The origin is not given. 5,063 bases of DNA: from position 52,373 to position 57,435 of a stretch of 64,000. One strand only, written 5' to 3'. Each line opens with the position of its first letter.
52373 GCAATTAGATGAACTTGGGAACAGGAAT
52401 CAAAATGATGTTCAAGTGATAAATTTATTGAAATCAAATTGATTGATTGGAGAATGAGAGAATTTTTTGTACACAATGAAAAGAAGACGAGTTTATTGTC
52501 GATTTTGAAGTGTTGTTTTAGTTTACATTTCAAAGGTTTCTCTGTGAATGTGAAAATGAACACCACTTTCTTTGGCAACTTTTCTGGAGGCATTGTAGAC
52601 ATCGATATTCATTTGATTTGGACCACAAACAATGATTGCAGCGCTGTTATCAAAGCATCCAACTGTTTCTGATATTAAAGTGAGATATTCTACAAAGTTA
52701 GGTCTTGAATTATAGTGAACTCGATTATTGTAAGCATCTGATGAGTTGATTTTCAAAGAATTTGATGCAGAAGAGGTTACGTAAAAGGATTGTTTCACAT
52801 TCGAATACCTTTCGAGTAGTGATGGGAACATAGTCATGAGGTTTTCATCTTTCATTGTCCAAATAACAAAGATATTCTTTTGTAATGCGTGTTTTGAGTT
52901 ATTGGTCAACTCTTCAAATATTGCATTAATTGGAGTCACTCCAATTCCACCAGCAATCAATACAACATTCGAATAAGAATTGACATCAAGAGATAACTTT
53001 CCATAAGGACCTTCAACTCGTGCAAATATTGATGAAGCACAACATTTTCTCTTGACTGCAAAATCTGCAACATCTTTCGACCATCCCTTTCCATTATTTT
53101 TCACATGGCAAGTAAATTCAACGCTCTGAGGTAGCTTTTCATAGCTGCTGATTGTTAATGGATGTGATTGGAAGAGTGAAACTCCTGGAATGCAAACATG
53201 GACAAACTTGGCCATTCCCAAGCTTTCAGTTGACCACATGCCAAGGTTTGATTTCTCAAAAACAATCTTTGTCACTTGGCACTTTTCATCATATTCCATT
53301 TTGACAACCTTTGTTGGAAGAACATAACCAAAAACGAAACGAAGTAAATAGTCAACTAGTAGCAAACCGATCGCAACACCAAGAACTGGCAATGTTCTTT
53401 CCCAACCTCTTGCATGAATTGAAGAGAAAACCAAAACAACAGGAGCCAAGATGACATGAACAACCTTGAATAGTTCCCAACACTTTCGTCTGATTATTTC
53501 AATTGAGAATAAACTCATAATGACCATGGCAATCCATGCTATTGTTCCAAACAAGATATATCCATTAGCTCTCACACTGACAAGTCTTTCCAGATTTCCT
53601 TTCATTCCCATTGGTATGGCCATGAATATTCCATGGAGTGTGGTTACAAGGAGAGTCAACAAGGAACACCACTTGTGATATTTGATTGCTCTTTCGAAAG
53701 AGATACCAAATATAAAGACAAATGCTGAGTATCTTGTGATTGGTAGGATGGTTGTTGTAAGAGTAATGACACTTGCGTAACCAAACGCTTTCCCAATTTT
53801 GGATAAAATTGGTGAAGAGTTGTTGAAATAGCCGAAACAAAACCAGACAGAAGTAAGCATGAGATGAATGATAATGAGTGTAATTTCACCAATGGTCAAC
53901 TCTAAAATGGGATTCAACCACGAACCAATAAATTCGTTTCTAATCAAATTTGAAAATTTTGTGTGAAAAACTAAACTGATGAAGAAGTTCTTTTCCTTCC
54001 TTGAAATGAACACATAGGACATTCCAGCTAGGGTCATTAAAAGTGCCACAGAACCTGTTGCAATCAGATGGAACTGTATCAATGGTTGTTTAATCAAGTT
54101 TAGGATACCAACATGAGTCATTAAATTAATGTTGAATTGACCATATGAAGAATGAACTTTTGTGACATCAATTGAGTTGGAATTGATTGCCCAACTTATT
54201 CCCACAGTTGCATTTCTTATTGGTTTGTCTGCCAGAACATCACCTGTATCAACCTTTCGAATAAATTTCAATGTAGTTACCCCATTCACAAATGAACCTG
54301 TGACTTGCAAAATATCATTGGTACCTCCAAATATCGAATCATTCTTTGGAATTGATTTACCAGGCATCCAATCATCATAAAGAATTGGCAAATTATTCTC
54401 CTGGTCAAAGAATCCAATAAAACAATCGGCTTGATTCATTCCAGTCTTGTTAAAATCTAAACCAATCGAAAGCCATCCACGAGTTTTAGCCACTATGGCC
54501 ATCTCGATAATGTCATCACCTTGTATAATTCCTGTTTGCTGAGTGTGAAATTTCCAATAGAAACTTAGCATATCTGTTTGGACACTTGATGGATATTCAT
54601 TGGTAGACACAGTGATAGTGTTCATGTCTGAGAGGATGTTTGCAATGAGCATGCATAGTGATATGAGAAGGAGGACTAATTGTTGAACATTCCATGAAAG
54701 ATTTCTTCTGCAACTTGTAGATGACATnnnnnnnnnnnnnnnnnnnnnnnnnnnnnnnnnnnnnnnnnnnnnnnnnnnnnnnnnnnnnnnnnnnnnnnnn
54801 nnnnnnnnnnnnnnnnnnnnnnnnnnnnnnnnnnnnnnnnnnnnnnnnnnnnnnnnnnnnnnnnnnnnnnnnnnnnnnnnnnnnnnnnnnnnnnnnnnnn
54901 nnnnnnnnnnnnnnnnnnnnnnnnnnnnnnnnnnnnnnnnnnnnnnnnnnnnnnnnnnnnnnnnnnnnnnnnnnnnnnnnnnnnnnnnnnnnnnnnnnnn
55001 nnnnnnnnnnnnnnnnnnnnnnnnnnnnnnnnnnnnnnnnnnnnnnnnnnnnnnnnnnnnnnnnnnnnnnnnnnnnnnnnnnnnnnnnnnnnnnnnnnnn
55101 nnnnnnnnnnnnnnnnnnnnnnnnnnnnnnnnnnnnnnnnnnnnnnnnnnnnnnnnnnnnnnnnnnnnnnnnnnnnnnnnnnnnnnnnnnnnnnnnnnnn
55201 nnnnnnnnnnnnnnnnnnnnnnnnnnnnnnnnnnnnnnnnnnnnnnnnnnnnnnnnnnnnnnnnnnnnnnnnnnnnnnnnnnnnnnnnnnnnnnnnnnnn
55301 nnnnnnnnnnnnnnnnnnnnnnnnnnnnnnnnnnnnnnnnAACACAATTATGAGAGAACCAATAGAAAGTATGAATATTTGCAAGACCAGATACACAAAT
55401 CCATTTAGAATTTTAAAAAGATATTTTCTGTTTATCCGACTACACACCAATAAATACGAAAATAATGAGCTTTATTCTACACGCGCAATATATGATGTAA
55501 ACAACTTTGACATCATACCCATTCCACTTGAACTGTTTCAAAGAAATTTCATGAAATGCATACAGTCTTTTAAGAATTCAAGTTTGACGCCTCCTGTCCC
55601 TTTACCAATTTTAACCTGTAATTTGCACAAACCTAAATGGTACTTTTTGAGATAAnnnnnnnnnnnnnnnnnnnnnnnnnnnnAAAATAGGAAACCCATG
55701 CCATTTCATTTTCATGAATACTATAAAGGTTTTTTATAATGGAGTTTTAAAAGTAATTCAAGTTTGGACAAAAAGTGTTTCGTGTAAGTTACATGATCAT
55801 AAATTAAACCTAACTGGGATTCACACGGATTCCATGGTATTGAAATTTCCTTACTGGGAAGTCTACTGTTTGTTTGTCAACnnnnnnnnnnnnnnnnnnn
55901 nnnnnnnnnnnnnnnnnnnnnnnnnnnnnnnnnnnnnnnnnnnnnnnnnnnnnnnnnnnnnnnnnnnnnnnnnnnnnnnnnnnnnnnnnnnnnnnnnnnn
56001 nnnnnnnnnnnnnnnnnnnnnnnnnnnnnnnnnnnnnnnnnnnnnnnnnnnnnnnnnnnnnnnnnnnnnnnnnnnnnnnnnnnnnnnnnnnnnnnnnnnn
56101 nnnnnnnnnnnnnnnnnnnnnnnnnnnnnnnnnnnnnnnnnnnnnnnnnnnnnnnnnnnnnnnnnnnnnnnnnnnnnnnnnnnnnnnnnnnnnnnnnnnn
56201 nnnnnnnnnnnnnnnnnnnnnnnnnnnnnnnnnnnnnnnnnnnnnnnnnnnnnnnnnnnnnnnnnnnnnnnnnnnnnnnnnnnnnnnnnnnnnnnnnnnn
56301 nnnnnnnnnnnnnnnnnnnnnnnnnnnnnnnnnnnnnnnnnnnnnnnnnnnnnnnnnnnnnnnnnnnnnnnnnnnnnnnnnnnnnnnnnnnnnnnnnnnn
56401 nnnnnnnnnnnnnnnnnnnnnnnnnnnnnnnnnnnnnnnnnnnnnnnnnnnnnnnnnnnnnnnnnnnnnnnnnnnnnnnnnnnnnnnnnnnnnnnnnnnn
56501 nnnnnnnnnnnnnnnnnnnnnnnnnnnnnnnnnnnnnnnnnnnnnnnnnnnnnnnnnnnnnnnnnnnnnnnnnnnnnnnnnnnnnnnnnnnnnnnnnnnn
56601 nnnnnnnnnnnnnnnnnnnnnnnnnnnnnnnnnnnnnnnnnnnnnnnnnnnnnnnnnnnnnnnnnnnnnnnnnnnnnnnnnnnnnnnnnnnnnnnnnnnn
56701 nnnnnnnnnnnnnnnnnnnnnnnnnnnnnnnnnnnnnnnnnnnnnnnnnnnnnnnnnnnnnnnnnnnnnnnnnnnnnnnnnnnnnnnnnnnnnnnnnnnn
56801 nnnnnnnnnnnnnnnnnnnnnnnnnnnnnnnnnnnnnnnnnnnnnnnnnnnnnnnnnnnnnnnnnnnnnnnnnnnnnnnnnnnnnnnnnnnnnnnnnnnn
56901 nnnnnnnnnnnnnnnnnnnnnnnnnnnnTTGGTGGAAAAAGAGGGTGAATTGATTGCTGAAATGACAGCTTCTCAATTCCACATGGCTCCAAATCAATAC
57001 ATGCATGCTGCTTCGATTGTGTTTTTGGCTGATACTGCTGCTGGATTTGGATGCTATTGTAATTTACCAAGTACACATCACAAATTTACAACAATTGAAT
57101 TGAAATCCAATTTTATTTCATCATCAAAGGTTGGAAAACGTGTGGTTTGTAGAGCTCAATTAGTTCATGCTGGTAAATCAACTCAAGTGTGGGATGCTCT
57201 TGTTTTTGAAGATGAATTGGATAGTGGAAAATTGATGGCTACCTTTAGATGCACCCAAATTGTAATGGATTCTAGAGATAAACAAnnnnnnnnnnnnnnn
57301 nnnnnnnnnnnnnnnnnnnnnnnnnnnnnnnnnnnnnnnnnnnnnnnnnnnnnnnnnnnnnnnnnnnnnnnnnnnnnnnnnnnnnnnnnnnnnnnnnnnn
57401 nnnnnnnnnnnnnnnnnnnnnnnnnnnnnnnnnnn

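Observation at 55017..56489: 733-bp tandem duplication carrying a small ORF whose only inter-copy differences are synonymous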

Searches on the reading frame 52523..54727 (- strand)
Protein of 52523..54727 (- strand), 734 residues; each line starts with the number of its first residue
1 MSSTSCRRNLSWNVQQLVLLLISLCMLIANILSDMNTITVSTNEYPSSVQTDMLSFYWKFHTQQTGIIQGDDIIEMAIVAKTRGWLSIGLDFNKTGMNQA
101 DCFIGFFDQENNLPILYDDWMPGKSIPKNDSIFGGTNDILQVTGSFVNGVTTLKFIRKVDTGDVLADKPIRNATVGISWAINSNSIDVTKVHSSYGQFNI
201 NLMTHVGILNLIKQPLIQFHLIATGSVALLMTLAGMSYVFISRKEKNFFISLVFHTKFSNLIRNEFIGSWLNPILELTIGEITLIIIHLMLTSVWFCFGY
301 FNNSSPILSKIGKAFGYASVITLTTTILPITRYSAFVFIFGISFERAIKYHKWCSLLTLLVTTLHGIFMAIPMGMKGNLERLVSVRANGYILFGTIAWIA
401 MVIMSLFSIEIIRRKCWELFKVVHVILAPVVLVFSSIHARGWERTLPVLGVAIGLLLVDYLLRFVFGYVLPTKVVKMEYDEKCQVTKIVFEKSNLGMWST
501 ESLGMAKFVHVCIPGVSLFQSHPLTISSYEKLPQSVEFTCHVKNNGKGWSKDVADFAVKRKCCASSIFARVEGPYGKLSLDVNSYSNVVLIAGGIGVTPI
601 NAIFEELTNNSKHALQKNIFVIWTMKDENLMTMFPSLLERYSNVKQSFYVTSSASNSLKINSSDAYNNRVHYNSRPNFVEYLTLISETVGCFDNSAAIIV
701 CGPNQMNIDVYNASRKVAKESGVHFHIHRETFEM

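Call 11: find_encoding_contigs(protein=window:52523-54727:-, flank=6000, max_places=6)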
Protein window:52523-54727:- (734 aa): no gene with exactly this product is on record in the collection.

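Call 15: search_protein_families(library=pfam, proteins=[window:52523-54727:-], max_evalue=0.01)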
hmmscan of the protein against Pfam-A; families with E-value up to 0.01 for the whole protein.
window:52523-54727:- (734 aa): 5 families
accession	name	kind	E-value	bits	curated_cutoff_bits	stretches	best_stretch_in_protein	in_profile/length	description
PF01794.25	Ferric_reduct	-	3e-21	76.2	28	1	315-434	1-120/121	Ferric reductase like transmembrane component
PF03351.22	DOMON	-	3.2e-16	60.1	32.7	1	70-181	14-123/124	DOMON domain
PF08030.17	NAD_binding_6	-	7.6e-15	55.7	22.2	1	585-714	1-155/156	Ferric reductase NAD binding domain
PF00175.26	NAD_binding_1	-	3.5e-06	28.1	22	1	590-707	1-104/109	Oxidoreductase NAD-binding domain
PF08022.18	FAD_binding_8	-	2.6e-05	24.7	22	1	484-577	15-107/109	FAD-binding domain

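Call 16: find_homologous_proteins(query=window:52523-54724:-, max_evalue=1e-20)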
Query window:52523-54724:- (733 aa): 8 proteins with E <= 1e-20 among 8000 candidates.
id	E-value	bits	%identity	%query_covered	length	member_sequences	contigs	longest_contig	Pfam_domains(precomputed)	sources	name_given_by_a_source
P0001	0.0e+0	1588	100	95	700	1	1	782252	PF01794.26,PF08022.19,PF00175.27,PF08030.18,PF03351.23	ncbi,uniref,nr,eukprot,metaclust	ncbi:predicted protein [Naegleria gruberi]|uniref:Predicted protein n=1 Tax=Naegleria gruberi TaxID=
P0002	0.0e+0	1040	65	93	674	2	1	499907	PF01794.26,PF08022.19,PF00175.27,PF08030.18,PF03351.23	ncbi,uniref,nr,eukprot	ncbi:predicted protein [Naegleria gruberi]|uniref:Predicted protein n=1 Tax=Naegleria gruberi TaxID=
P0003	1.3e-246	839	52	97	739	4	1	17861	PF01794.26,PF08022.19,PF00175.27,PF08030.18,PF03351.23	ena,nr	nr:unnamed protein product [Naegleria fowleri]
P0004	3.3e-236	804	50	98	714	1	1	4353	PF01794.26,PF08022.19,PF00175.27,PF08030.18,PF03351.23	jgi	-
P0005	1.3e-190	654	44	96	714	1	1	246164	PF01794.26,PF08022.19,PF08030.18,PF03351.23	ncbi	ncbi:hypothetical protein ABK040_005922 [Willaertia magna]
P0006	1.8e-189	650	44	98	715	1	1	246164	PF01794.26,PF08022.19,PF00175.27,PF08030.18,PF03351.23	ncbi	ncbi:hypothetical protein ABK040_005930 [Willaertia magna]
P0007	2.9e-128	448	35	96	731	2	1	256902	PF01794.26,PF08022.19,PF00175.27,PF08030.18,PF03351.23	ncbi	ncbi:hypothetical protein ABK040_002748 [Willaertia magna]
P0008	1.0e-23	102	28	45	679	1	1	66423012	PF01794.26,PF08022.19,PF08030.18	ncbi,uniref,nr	ncbi:ferric reduction oxidase 7, chloroplastic-like isoform X2 [Quercus lobata]|uniref:ferric reduct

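Call 17: find_encoding_contigs(protein=P0001, flank=8000, max_places=5)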
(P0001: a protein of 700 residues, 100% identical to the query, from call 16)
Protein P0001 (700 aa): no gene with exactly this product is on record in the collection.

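Call 19: find_encoding_contigs(protein=P0003, flank=8000, max_places=5)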
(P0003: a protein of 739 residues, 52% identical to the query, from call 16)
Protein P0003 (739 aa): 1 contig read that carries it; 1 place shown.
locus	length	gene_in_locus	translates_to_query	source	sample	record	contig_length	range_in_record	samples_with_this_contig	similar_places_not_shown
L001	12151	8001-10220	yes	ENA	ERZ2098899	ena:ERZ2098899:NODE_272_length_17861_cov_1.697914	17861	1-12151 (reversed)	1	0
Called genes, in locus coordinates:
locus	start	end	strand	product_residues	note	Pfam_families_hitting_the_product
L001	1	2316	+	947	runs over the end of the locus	PF05041:Pecanex_C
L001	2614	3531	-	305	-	-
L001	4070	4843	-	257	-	PF00318:Ribosomal_S2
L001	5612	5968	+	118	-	-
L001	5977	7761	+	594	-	-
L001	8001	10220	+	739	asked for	PF03351:DOMON, PF01794:Ferric_reduct, PF08022:FAD_binding_8, PF00175:NAD_binding_1, PF08030:NAD_binding_6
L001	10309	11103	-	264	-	-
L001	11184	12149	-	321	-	?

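Call 20: find_encoding_contigs(protein=P0002, flank=8000, max_places=5)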
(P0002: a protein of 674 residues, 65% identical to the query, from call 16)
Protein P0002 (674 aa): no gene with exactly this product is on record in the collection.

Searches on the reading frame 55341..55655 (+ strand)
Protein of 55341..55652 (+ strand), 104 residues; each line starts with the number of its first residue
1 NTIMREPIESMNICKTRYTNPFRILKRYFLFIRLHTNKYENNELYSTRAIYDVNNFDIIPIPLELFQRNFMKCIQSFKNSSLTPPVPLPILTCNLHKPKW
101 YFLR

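Call 10: find_encoding_contigs(protein=window:55350-55655:+, flank=3000, max_places=10)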
Protein window:55350-55655:+ (101 aa): no gene with exactly this product is on record in the collection.

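Call 13: find_homologous_proteins(query=window:55350-55652:+, max_evalue=10)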
Query window:55350-55652:+: no candidate shares three 5-residue words with the query. No homologue found.
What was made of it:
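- No homologue in the word-indexed 5.8-billion-protein search (call 13).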

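Call 15: search_protein_families(library=pfam, proteins=[window:55350-55652:+], max_evalue=0.01)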
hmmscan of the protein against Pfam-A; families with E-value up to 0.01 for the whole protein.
window:55350-55652:+ (101 aa): 0 families

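Call 23: find_related_loci(query=window:55350-55652:+, collection=viral_contigs, flank=3000)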
Query window:55350-55652:+ (101 aa) in viral_contigs; peptide patterns used: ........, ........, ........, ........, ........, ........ (x = any residue, [..] = any of these).
19 stretches matched a pattern, but none encodes a relative of the query by tblastn (E <= 1e-3).

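Call 28: search_protein_representatives(protein=window:55350-55652:+)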
Query: 101 residues. Proteins with E-value up to 0.001 (for the whole library): 1; up to 1e-10: 0; up to 1e-30: 0. The best 1 are listed.
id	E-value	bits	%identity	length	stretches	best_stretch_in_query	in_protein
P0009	1.1e-06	44.9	45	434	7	62-99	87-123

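Call 36: find_related_loci(query=window:55350-55652:+, collection=metagenome_contigs, flank=5000)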
Query window:55350-55652:+ (101 aa) in metagenome_contigs; peptide patterns used: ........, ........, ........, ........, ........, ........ (x = any residue, [..] = any of these).
313 stretches matched a pattern, but none encodes a relative of the query by tblastn (E <= 1e-3).

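Call 44: search_solved_structures(query=window:55350-55652:+, max_evalue=1)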
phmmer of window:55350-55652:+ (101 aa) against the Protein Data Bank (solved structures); distinct sequences matched with E-value up to 1: 0.

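Call 45: search_protein_families(library=phrogs, proteins=[window:55350-55652:+], max_evalue=0.1)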
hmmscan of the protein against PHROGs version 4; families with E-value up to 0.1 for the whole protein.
window:55350-55652:+ (101 aa): 0 families

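Call 49: predict_structure(protein=window:55350-55652:+)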
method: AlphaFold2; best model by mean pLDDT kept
length: 101 residues; sequences in the alignment: 1
mean_pLDDT: 42.7   pTM: 0.29
mean pLDDT of the five models: 42.7, 41.9, 41.0, 40.0, 39.0
residues with pLDDT >= 90: 0; 70-90: 0; 50-70: 22; < 50: 79
segments of 3 or more residues with pLDDT < 50: 1-37, 40-55, 79-101
pLDDT, mean of each block of 10 residues (from residue 1): 29 30 37 42 43 46 58 52 45 45 43
secondary structure, 60 per line:
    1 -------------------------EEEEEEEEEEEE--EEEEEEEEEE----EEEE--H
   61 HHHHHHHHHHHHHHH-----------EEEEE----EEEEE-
elements in order: E26-37 E40-49 E54-57 H60-75 E87-91 E96-100
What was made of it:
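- AlphaFold2 mean pLDDT is 42.7 (call 49).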

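Call 54: search_protein_families(library=pfam, proteins=[window:55341-55652:+], max_evalue=1)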
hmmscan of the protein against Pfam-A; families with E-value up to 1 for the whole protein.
window:55341-55652:+ (104 aa): 0 families
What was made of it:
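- No match in Pfam, PHROGs or PDB sequences (calls 15, 44, 45, 54).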

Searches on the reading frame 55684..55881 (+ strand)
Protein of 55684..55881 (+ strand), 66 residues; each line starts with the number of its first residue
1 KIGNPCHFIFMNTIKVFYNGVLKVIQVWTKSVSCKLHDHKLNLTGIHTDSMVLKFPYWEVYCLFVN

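Call 45: search_protein_families(library=phrogs, proteins=[window:55684-55881:+], max_evalue=0.1)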
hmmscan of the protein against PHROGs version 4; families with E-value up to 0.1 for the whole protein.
window:55684-55881:+ (66 aa): 1 family
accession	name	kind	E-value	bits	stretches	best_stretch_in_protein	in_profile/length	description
phrog_32013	-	unknown function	0.074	14.2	1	19-55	4-40/82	-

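Call 54: search_protein_families(library=pfam, proteins=[window:55684-55881:+], max_evalue=1)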
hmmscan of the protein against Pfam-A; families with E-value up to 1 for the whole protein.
window:55684-55881:+ (66 aa): 1 family
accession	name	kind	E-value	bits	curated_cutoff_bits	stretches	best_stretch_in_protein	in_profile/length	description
PF00287.24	Na_K-ATPase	-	0.046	13.3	23.3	1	3-46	170-215/284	Sodium / potassium ATPase beta chain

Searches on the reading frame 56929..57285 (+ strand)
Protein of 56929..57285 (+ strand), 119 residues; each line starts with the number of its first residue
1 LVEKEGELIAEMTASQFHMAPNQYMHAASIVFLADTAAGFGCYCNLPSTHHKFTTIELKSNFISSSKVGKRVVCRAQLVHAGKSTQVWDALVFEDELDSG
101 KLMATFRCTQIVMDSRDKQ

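Call 15: search_protein_families(library=pfam, proteins=[window:56929-57285:+], max_evalue=0.01)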
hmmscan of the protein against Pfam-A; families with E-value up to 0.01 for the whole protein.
window:56929-57285:+ (119 aa): 2 families
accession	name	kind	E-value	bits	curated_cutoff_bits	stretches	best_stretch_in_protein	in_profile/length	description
PF03061.28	4HBT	-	8e-13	48.9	20.6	1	23-96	2-74/79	Thioesterase superfamily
PF13622.12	4HBT_3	-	0.00026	21.6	24.3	1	52-105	30-81/83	Acyl-CoA thioesterase N-terminal domain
